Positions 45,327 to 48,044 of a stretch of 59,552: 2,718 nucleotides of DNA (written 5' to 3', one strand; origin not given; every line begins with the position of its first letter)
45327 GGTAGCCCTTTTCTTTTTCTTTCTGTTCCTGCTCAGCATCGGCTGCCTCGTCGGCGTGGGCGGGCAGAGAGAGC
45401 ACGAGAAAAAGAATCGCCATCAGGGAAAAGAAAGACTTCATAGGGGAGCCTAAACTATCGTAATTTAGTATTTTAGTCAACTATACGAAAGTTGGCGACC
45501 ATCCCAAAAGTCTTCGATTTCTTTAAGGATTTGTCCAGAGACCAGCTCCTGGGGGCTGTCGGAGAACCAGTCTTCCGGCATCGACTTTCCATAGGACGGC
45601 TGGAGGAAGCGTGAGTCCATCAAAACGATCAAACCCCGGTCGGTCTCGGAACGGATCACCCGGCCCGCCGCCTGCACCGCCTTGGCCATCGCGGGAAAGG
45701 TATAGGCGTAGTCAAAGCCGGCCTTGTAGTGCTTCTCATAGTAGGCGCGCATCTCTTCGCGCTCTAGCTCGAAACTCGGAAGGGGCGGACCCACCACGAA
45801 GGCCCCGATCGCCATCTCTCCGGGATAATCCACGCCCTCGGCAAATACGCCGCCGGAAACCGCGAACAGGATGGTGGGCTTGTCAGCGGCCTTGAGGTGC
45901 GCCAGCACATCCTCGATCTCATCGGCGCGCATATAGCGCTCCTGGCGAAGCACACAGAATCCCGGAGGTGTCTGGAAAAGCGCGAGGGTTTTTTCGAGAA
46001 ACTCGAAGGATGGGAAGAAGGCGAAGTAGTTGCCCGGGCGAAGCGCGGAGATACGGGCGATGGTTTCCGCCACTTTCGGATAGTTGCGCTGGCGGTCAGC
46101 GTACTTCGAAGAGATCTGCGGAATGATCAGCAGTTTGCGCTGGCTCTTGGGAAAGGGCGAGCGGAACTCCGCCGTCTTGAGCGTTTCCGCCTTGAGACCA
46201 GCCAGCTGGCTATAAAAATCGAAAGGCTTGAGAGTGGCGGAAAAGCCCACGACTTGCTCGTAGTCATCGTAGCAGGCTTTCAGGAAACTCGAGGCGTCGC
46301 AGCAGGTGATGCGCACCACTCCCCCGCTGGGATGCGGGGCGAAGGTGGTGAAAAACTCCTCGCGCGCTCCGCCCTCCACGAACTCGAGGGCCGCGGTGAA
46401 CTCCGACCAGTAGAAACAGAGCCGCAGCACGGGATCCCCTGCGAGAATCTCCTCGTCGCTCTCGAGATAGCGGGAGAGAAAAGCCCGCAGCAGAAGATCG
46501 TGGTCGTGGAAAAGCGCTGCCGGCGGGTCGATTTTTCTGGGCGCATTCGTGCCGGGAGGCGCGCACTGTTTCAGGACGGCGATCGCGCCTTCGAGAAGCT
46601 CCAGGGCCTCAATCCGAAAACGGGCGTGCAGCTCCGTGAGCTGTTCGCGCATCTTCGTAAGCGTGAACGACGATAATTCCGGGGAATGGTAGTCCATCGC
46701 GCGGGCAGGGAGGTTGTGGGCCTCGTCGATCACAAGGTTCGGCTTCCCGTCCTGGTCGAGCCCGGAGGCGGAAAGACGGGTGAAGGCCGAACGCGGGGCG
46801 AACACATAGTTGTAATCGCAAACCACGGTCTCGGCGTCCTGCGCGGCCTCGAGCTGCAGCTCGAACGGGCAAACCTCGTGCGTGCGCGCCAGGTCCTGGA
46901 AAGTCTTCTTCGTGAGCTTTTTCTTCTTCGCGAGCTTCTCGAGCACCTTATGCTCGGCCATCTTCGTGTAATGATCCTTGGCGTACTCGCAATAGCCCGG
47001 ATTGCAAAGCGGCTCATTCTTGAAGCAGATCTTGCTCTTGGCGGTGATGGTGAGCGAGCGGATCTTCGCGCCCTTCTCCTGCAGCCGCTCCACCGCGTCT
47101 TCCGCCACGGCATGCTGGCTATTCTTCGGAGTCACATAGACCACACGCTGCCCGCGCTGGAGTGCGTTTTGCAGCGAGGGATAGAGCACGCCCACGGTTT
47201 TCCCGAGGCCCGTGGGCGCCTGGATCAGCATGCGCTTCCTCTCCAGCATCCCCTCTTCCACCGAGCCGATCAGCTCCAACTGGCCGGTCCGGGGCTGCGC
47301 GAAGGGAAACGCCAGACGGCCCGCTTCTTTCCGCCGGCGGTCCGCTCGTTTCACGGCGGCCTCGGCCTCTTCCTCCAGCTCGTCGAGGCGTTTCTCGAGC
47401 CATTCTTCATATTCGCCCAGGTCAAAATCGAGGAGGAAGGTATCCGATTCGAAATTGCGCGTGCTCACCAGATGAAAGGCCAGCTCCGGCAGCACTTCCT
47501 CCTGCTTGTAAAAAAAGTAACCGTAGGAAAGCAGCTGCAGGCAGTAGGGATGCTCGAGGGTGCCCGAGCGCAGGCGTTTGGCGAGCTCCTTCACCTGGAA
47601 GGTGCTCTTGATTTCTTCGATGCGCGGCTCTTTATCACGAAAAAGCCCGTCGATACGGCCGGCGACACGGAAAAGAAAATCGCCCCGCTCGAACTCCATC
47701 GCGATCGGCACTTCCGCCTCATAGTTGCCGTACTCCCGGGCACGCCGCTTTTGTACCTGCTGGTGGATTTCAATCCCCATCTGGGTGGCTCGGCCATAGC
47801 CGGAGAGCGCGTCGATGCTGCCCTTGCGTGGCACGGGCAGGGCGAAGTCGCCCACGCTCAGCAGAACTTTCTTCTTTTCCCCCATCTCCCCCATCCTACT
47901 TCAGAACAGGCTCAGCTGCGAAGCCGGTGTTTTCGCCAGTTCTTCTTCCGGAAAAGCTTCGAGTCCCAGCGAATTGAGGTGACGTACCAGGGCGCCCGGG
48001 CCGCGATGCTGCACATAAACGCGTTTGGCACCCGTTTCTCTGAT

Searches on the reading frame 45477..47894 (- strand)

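Call 65: search_protein_families(library=pfam, proteins=[window:45477-47894:-], max_evalue=0.00001)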
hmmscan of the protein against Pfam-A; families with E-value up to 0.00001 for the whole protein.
window:45477-47894:- (805 aa): 4 families
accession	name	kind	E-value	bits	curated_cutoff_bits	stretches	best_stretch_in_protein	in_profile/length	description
PF13307.12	Helicase_C_2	-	5.2e-39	134.4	25.3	1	612-776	1-167/170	Helicase C-terminal domain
PF06733.21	DEAD_2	-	1.9e-11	44.4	21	1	285-409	53-169/172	DEAD_2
PF00270.35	DEAD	-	8.5e-09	35.8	26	1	216-279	11-73/167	DEAD/DEAH box helicase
PF04851.21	ResIII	-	2.6e-08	34.4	22.5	1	200-398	3-140/164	Type III restriction enzyme, res subunit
